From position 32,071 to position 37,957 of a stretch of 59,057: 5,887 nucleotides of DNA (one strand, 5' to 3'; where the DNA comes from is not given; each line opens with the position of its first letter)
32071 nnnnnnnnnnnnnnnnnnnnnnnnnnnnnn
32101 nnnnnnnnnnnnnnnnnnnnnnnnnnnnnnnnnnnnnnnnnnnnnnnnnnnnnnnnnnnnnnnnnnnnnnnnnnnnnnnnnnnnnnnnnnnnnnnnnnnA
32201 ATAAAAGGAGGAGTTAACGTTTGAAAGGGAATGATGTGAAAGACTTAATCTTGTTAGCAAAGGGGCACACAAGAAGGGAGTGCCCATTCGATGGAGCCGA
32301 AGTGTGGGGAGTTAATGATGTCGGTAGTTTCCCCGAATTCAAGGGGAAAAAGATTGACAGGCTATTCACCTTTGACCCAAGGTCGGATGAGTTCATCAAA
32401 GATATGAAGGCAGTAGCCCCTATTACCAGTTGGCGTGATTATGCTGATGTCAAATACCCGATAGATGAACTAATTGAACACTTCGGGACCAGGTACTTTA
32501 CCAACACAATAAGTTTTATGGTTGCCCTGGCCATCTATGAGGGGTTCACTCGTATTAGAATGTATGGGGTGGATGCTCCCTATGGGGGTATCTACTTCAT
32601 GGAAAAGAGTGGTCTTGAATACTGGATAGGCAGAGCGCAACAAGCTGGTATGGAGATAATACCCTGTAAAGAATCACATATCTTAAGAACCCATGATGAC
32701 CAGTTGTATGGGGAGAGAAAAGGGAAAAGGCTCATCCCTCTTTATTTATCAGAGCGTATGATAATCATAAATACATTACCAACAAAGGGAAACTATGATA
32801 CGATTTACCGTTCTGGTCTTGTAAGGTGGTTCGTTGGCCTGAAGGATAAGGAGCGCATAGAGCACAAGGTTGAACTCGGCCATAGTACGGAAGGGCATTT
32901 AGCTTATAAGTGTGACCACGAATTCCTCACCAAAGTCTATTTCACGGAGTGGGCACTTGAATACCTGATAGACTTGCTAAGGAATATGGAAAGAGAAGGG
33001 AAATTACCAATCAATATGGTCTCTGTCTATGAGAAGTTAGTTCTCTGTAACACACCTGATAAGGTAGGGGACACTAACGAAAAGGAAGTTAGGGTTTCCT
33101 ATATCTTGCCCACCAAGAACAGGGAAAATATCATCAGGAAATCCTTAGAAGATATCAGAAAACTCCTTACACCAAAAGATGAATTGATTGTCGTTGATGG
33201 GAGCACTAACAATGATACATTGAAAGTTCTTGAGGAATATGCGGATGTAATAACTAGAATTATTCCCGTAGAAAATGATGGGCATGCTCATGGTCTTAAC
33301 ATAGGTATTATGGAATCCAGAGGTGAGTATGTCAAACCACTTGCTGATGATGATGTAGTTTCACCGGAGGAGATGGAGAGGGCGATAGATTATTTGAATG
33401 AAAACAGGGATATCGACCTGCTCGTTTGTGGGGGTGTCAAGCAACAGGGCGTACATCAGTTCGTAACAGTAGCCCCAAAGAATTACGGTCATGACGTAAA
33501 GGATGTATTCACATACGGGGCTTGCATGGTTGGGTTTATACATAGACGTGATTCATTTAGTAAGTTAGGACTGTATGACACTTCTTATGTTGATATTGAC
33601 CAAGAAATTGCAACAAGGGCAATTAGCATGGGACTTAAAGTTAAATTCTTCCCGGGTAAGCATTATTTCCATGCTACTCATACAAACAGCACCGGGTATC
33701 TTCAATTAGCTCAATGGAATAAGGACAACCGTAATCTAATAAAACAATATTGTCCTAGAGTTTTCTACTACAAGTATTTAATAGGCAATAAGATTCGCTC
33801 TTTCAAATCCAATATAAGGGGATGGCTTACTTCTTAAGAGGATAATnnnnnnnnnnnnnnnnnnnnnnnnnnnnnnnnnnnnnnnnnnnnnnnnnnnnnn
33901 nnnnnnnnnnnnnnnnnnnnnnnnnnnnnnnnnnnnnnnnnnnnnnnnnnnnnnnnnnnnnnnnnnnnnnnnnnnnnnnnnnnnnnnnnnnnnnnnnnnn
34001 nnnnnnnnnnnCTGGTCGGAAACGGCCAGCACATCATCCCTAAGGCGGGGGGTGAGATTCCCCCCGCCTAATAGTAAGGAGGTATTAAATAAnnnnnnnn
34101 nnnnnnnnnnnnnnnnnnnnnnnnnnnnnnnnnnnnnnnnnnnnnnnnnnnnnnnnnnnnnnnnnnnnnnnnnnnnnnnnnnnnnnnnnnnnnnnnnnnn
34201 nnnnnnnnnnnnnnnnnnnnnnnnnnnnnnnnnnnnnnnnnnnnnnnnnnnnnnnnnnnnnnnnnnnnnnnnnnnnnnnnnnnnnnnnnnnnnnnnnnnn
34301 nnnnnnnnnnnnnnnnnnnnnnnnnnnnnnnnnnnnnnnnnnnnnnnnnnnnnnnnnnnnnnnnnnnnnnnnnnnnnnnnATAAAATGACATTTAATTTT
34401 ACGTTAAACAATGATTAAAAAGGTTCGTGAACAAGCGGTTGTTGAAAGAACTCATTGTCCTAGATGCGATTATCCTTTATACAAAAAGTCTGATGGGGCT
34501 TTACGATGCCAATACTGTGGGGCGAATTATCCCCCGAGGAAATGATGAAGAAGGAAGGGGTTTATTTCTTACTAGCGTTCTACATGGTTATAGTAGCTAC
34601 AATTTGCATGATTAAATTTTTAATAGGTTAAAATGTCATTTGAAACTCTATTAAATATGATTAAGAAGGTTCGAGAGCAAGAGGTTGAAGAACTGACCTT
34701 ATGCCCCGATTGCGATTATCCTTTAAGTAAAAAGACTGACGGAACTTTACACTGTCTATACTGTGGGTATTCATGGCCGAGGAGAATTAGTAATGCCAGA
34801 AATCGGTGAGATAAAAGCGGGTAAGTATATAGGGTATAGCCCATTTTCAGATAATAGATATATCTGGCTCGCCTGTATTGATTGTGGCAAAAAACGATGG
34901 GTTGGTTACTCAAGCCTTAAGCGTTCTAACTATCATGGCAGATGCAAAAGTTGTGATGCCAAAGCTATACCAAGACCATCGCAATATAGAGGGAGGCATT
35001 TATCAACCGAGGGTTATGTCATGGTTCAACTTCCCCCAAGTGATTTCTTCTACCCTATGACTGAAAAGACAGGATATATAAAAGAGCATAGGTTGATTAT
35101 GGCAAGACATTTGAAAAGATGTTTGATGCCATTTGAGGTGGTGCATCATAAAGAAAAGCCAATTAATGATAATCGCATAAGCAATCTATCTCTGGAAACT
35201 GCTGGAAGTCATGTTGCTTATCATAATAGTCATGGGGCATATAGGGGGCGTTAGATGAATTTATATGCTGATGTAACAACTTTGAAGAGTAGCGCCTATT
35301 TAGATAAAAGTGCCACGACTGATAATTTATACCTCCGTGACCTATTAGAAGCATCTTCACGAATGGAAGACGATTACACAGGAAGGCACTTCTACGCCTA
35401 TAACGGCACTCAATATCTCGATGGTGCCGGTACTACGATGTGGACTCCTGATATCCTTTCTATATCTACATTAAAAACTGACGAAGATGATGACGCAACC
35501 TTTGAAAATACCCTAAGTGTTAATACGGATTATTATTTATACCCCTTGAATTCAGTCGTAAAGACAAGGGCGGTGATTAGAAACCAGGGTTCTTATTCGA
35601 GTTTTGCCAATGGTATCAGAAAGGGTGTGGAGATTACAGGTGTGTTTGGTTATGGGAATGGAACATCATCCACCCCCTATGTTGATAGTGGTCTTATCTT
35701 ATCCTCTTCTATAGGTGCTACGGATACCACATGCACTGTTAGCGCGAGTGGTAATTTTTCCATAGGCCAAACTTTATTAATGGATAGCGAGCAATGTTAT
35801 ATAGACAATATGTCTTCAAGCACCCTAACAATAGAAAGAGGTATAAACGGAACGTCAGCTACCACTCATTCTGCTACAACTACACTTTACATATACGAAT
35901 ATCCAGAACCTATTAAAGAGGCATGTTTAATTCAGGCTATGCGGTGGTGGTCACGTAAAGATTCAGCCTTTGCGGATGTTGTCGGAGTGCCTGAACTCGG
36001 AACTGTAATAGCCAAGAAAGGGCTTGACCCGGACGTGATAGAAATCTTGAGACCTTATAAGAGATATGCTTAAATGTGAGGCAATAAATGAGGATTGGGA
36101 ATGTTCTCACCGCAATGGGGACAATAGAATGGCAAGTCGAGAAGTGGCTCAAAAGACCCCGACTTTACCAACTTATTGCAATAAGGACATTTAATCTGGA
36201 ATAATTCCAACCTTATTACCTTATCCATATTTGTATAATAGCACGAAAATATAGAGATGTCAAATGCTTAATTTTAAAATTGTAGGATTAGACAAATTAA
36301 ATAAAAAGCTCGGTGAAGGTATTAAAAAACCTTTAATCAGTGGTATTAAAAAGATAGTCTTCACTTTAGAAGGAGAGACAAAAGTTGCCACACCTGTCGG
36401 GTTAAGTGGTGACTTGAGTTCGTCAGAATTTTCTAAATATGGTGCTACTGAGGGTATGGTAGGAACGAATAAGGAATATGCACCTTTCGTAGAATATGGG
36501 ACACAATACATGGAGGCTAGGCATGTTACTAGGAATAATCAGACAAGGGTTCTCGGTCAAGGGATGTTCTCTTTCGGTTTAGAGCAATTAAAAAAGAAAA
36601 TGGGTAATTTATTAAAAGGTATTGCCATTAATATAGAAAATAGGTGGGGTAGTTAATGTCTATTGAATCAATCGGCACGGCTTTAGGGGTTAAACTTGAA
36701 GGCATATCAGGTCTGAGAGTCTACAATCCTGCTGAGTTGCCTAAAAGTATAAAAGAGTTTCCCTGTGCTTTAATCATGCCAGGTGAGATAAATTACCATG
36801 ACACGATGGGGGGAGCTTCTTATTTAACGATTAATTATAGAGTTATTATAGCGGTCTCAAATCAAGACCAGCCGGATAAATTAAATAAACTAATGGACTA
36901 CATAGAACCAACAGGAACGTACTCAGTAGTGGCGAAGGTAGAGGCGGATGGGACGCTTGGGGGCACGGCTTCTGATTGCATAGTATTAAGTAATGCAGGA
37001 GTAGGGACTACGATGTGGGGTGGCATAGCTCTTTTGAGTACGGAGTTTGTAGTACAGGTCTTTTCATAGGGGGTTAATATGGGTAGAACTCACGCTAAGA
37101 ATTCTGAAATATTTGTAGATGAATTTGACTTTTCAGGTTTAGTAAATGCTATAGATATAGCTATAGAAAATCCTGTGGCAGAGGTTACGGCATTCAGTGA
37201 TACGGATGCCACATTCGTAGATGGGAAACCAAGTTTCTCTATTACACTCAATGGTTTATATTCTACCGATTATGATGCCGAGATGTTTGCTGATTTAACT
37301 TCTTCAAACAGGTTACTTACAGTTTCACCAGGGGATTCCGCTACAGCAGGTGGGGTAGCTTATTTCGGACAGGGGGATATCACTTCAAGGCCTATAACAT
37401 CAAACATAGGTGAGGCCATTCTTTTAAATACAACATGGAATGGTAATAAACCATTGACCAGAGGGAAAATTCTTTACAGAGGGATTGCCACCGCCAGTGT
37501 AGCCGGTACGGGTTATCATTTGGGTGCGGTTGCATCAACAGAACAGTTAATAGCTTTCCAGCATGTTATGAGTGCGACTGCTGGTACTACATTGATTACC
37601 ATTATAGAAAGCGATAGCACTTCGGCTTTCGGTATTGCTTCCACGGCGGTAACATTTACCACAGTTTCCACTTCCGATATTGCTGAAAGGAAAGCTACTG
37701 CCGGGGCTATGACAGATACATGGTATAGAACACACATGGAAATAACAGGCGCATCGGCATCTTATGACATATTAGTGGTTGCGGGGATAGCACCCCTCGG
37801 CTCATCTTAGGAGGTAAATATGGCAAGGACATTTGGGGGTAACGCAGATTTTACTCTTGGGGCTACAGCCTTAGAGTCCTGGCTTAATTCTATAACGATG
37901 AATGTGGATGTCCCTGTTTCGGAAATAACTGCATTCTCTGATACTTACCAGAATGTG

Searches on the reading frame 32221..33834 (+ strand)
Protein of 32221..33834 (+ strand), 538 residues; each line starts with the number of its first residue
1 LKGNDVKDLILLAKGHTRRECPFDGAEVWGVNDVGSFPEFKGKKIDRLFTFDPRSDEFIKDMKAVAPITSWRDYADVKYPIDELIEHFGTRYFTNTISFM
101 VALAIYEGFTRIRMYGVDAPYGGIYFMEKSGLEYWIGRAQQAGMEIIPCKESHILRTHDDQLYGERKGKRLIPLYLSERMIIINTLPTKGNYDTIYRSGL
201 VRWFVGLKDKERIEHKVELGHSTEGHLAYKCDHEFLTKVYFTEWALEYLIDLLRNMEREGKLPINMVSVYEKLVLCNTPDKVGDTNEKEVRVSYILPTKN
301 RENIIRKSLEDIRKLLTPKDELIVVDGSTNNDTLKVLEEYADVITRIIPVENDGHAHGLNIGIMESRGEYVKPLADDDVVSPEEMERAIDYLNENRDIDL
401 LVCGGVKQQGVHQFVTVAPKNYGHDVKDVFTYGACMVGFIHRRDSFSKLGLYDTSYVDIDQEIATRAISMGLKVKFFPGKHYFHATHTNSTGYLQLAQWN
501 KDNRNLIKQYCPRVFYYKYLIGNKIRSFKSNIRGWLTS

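Call 47: search_protein_families(library=phrogs, proteins=[window:32221-33834:+], max_evalue=0.001)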
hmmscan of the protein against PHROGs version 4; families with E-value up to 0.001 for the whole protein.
window:32221-33834:+ (538 aa): 2 families
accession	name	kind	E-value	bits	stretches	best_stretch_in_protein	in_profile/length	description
phrog_841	-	moron, auxiliary metabolic gene and host takeover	1.9e-05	25.3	1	291-398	3-117/309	GtrB-like O-antigen conversion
phrog_22739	-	moron, auxiliary metabolic gene and host takeover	0.00015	22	1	291-409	3-126/327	GtrB-like O-antigen conversion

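Call 51: search_protein_families(library=pfam, proteins=[window:32221-33834:+], max_evalue=0.01)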
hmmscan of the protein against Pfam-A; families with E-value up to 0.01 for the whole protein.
window:32221-33834:+ (538 aa): 3 families
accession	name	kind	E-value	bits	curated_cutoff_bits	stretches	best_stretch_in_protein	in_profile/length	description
PF00535.33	Glycos_transf_2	-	2.8e-19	70.1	23.3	1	293-402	1-114/168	Glycosyl transferase family 2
PF10111.15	Glyco_tranf_2_2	-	0.00017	21.6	27.3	1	295-390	3-104/276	Glycosyltransferase like family 2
PF13641.12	Glyco_tranf_2_3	-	0.0056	17.2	27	0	292-397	3-115/230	Glycosyltransferase like family 2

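Call 101: search_dna_similar(query=window:32221-33834:+, collection=phages, mode=protein, max_rows=25)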
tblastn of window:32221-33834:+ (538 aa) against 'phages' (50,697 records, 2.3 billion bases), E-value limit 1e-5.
Records with a match: 13; places in all: 13; records where one place covers at least 80% of the query: 0.
Best place of each record, by identity: <60% 13.
By first word of the organism name: Bacteriophage 4; Listeria 3; Staphylococcus 2; Acinetobacter 2; Enterococcus 1; Microcystis 1.
By host as written in the record: - 7; Listeria monocytogenes 3; Staphylococcus aureus 2; Enterococcus faecalis 1.
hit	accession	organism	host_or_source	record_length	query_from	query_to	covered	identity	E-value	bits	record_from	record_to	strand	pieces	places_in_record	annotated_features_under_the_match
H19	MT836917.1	Bacteriophage sp.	human fecal samples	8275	283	490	39%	23.3%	1e-7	61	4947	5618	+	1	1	record has no annotation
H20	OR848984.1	Listeria phage LM 4-14-1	Listeria monocytogenes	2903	292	415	23%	31.0%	9e-6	54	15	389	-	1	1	record has no annotation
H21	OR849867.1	Staphylococcus phage SA 1298 Kay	Staphylococcus aureus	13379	290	420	24%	28.8%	9e-6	55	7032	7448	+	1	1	record has no annotation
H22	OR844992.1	Staphylococcus phage SA 1306 Kay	Staphylococcus aureus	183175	290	420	24%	28.8%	9e-6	55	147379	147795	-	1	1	record has no annotation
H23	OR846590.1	Enterococcus phage Efs 1-1-1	Enterococcus faecalis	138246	290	387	18%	35.6%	8e-7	58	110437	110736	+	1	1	record has no annotation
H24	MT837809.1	Bacteriophage sp.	human fecal samples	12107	292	410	22%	28.9%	2e-6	57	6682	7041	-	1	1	record has no annotation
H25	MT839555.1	Bacteriophage sp.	human fecal samples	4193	292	405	21%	29.9%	2e-7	60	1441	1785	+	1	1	record has no annotation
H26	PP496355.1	Microcystis phage Mvi-Yong1342-1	Microcystis viridis FACHB-1342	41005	77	176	19%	33.0%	2e-6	57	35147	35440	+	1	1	type 11 methyltransferase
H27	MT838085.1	Bacteriophage sp.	human fecal samples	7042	276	396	22%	27.0%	8e-6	55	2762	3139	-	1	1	record has no annotation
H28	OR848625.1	Listeria phage LM 4-14-1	Listeria monocytogenes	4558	292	396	20%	29.9%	4e-6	56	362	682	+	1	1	record has no annotation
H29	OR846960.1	Listeria phage LM 4-11-1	Listeria monocytogenes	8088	292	396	20%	29.9%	5e-6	56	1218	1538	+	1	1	record has no annotation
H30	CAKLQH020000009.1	Acinetobacter phage MD-2021a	not known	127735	292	403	21%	26.1%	9e-6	55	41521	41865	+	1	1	wbgO: glycosyltransferase WbgO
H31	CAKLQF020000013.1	Acinetobacter phage MD-2021a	not known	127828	292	403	21%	26.1%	9e-6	55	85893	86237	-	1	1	wbgO: glycosyltransferase WbgO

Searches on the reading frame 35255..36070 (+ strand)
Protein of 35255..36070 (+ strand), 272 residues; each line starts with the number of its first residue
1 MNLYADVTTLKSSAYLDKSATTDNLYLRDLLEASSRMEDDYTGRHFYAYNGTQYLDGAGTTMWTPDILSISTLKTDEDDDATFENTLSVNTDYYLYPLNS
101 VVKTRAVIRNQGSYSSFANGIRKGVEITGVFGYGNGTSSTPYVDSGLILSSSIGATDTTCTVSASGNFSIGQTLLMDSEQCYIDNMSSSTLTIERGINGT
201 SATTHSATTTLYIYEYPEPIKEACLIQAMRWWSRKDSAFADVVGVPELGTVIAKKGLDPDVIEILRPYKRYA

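Call 47: search_protein_families(library=phrogs, proteins=[window:35255-36070:+], max_evalue=0.001)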
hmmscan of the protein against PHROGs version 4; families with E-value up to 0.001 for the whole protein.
window:35255-36070:+ (272 aa): 4 families
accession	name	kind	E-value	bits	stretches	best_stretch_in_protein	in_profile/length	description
phrog_442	-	connector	7.6e-10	39.5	1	3-135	86-205/270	head-tail adaptor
phrog_1101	-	tail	3.5e-05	22.8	1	149-214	559-631/1405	tail protein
phrog_7578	-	unknown function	4.9e-05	23.5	1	148-209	27-95/300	-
phrog_23837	-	head and packaging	0.00042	20.3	1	162-212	39-89/507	virion structural protein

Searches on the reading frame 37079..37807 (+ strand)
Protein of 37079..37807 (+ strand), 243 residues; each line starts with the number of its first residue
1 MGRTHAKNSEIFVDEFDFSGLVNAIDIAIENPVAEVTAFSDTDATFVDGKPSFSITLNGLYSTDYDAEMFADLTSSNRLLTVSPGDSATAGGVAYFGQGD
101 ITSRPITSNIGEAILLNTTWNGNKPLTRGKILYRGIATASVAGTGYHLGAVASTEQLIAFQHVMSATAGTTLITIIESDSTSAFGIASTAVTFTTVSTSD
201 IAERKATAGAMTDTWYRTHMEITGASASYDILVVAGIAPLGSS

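Call 47: search_protein_families(library=phrogs, proteins=[window:37079-37807:+], max_evalue=0.001)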
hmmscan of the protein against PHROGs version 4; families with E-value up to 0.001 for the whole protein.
window:37079-37807:+ (243 aa): 3 families
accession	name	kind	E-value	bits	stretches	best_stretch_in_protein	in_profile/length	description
phrog_9522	-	tail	1.1e-29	104.5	1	3-232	4-235/241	major tail protein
phrog_10528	-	tail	3.1e-07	31.5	1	15-129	21-140/142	major tail protein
phrog_4574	-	tail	0.00028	21.8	1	6-112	6-125/147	major tail protein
